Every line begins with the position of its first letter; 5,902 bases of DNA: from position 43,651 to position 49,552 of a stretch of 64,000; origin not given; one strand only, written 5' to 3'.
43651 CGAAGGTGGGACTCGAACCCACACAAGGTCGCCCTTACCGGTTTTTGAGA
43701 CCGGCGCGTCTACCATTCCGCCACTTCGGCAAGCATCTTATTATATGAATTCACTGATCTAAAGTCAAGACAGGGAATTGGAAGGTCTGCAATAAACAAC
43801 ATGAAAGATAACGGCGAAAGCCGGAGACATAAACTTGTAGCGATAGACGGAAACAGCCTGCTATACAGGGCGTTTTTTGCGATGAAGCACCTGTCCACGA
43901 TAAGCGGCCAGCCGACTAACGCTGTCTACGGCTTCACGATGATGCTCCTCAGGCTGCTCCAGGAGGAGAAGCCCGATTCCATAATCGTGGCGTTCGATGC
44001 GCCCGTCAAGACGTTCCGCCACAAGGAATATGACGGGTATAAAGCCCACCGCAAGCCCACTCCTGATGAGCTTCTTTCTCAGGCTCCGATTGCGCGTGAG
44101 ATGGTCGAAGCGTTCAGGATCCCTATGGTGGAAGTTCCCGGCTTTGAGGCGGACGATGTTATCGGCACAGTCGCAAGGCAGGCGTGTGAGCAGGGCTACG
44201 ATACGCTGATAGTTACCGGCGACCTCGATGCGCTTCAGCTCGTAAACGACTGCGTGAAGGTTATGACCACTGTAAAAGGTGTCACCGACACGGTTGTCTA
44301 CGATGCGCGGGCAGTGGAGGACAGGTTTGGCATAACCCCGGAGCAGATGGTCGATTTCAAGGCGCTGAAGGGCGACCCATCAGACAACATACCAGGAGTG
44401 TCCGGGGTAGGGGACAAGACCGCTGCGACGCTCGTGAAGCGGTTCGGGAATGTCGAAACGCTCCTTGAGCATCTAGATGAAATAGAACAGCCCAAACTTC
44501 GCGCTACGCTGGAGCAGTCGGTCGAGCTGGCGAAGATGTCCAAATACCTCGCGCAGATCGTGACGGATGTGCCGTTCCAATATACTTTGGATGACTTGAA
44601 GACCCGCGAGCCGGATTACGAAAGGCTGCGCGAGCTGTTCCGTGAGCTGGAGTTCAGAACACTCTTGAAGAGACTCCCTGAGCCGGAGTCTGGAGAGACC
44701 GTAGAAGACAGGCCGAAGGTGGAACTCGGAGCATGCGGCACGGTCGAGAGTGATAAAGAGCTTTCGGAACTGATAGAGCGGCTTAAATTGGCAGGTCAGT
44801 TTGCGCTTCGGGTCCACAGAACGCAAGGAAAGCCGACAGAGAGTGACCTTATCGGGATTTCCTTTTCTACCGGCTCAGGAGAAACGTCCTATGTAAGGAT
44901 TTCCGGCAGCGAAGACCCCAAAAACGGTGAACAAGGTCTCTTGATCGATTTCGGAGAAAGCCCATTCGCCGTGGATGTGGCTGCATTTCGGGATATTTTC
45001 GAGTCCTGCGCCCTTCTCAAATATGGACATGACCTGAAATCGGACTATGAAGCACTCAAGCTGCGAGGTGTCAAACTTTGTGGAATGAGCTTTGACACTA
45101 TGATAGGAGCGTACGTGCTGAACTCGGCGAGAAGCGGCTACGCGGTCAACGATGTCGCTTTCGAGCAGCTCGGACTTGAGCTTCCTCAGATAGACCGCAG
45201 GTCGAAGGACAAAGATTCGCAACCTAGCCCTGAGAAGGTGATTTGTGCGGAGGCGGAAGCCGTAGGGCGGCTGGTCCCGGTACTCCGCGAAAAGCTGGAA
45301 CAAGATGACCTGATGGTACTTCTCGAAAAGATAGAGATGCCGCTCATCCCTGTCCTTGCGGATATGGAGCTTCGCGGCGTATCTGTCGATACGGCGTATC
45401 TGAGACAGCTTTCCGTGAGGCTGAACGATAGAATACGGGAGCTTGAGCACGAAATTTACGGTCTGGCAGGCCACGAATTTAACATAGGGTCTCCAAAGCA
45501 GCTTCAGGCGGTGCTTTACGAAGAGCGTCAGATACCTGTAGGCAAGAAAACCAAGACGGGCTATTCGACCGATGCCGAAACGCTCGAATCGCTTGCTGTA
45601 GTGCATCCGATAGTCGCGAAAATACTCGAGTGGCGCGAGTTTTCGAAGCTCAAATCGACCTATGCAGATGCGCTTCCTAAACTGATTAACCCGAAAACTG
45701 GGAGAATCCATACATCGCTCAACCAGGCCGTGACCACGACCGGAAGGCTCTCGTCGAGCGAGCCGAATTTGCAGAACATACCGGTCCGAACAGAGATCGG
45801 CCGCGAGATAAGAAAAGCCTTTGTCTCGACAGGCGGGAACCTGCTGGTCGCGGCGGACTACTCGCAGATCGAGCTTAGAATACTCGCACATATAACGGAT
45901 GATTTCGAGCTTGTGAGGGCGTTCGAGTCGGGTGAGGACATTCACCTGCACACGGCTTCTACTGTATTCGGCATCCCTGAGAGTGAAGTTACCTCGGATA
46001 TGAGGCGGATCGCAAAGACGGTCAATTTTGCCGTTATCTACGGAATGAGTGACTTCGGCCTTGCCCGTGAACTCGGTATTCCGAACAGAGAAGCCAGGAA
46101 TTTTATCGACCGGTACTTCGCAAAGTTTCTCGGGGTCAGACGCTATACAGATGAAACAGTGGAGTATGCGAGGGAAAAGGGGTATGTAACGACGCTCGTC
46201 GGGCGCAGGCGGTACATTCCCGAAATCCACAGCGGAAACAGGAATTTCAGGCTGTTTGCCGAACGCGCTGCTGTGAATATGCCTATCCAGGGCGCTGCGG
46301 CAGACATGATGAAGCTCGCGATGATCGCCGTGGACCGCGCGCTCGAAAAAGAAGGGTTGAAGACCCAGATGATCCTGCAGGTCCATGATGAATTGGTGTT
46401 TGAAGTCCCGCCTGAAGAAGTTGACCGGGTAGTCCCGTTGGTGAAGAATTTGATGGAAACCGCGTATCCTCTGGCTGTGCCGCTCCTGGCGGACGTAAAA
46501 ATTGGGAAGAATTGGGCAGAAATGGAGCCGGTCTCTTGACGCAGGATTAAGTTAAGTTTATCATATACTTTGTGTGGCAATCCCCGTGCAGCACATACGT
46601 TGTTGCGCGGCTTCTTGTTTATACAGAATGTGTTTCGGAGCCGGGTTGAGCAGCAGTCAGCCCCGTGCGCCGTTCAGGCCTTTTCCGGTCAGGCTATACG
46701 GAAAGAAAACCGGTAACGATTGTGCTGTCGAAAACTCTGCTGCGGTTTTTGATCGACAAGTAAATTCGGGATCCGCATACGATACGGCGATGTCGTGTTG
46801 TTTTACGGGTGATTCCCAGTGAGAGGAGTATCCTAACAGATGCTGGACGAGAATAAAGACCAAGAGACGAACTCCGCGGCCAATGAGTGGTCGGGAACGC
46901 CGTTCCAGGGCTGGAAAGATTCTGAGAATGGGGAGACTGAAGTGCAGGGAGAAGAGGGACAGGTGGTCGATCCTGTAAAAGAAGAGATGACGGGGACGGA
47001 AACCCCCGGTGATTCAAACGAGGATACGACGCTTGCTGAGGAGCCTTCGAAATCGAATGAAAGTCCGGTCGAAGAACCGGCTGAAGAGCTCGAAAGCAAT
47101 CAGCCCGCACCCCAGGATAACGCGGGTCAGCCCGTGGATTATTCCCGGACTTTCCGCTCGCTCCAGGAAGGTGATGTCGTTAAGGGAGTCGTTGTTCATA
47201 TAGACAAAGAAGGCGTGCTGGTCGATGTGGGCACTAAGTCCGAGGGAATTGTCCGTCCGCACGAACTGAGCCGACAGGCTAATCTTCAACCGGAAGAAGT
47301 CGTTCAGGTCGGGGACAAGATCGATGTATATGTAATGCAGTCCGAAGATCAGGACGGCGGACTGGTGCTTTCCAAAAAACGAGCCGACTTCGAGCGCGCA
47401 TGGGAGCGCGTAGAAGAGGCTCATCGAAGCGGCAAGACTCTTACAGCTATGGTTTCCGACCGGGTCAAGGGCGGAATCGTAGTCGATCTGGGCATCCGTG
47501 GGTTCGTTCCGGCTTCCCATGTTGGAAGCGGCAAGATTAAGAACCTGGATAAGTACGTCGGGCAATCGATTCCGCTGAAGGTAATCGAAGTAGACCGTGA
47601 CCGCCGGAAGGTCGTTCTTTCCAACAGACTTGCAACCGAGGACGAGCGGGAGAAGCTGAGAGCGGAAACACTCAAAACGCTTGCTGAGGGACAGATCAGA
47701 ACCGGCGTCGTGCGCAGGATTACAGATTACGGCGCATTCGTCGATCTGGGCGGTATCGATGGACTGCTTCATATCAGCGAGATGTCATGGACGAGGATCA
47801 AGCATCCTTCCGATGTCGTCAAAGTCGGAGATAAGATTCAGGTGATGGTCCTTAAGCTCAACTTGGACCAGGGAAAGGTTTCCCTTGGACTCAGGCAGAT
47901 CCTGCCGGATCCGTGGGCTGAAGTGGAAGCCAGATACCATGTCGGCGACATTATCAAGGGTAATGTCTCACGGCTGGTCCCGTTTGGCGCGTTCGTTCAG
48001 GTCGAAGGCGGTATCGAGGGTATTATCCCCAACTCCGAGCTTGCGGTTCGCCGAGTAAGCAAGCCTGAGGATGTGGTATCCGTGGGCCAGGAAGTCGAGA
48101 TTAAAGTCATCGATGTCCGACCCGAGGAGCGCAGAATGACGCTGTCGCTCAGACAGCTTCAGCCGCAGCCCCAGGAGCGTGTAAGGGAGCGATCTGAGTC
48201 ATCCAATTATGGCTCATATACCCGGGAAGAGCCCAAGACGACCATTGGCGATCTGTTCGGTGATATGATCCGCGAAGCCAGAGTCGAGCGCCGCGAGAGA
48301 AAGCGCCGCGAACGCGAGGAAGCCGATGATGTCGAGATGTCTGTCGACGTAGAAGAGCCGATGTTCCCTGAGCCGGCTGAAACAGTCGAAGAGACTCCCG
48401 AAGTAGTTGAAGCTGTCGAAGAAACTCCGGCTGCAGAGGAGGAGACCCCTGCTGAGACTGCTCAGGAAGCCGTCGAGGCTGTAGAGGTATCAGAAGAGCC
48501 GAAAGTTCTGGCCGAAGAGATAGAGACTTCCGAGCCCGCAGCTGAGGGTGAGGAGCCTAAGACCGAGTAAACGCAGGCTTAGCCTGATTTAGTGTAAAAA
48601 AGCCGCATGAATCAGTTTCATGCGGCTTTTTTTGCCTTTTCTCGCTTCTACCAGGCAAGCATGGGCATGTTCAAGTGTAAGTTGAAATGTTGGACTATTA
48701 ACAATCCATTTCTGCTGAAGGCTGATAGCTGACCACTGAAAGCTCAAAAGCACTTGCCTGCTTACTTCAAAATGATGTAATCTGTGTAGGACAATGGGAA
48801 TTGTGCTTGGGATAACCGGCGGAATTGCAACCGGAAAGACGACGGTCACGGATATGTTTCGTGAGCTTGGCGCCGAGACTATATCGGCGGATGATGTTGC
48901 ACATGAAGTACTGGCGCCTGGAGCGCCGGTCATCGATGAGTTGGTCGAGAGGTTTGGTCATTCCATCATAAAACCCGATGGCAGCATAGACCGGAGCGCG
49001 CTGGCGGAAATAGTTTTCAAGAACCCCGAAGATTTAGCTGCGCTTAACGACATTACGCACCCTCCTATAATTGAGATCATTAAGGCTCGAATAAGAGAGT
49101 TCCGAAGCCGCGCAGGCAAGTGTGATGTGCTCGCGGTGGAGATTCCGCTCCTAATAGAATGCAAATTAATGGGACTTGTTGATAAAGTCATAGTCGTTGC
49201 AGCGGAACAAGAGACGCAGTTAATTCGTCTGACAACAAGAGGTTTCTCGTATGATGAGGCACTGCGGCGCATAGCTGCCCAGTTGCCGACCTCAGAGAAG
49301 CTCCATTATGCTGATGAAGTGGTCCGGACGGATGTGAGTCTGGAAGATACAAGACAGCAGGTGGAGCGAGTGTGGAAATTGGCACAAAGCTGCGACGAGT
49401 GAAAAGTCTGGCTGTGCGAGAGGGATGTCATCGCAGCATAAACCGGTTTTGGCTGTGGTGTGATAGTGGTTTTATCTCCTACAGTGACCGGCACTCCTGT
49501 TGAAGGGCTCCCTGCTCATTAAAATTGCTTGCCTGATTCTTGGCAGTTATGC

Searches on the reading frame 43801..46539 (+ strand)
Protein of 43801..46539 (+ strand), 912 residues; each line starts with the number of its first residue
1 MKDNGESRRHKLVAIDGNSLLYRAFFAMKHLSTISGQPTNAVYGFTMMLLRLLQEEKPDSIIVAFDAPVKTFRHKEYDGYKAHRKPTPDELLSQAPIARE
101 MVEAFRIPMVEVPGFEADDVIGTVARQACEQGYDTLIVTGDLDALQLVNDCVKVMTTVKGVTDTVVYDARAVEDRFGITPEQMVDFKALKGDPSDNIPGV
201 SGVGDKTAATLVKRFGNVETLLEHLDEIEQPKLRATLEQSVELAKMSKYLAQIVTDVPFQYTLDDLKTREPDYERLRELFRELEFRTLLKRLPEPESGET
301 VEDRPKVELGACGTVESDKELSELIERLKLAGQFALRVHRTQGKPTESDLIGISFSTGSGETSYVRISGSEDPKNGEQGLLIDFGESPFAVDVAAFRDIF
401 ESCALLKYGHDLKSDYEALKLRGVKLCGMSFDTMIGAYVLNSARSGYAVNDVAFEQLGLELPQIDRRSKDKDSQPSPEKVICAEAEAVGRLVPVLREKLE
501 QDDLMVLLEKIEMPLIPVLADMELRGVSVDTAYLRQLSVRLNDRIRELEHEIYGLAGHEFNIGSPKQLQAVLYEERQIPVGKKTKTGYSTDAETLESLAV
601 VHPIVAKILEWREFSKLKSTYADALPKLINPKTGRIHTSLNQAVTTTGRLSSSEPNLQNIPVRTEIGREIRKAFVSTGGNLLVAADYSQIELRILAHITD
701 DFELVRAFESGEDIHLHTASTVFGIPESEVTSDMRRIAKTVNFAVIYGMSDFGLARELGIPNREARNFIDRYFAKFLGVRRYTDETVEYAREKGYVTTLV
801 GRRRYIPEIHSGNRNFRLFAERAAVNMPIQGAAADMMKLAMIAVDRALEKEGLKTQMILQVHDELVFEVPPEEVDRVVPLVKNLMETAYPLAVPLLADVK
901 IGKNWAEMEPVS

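Call 30: search_protein_families(library=pfam, proteins=[window:43801-46539:+], max_evalue=0.001)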
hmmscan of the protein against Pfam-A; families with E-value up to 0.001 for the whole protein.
window:43801-46539:+ (912 aa): 5 families
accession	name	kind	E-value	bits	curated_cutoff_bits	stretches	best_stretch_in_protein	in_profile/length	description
PF00476.26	DNA_pol_A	-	1.8e-166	554.2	34.3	1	532-907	2-381/381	DNA polymerase family A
PF02739.22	5_3_exonuc_N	-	1.1e-58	198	34.3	1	11-177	1-164/164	5'-3' exonuclease, N-terminal resolvase-like domain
PF01367.25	5_3_exonuc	-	2.2e-33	115.1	40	1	178-273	1-96/97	5'-3' exonuclease, C-terminal SAM fold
PF01612.26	DNA_pol_A_exo1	-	7.2e-08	32.9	23.6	1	314-478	3-148/173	3'-5' exonuclease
PF22619.2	DNA_polI_exo1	-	1.4e-06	28.6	27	1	391-454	35-98/140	DNA polymerase I, ribonuclease H-like domain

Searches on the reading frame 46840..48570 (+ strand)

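Call 30: search_protein_families(library=pfam, proteins=[window:46840-48570:+], max_evalue=0.001)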
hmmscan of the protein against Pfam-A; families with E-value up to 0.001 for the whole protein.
window:46840-48570:+ (576 aa): 4 families
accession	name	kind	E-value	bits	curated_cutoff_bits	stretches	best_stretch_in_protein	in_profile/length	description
PF00575.29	S1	-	4.5e-70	232.4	22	4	282-352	3-74/74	S1 RNA binding domain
PF23459.1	S1_RRP5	-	1.7e-19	70.5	27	2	108-178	1-71/72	RRP5 S1 domain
PF21710.3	Spt6_S1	-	2.6e-12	47.3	27.5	0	361-439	9-88/91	Spt6, S1/OB domain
PF13509.12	S1_2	-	3.4e-06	27.5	21.8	0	284-318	2-36/61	S1 domain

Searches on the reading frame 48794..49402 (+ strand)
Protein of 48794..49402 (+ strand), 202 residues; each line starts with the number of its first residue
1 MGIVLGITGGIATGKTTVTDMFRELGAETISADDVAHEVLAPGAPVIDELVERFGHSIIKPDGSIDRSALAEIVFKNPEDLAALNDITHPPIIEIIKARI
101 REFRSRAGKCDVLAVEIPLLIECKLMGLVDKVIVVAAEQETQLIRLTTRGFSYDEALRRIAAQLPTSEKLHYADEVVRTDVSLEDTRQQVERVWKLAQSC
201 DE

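Call 30: search_protein_families(library=pfam, proteins=[window:48794-49402:+], max_evalue=0.001)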
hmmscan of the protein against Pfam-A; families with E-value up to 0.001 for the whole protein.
window:48794-49402:+ (202 aa): 1 family
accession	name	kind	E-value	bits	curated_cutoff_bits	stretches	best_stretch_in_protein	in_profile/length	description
PF01121.26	CoaE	-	2.4e-49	167.9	27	1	4-184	2-179/180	Dephospho-CoA kinase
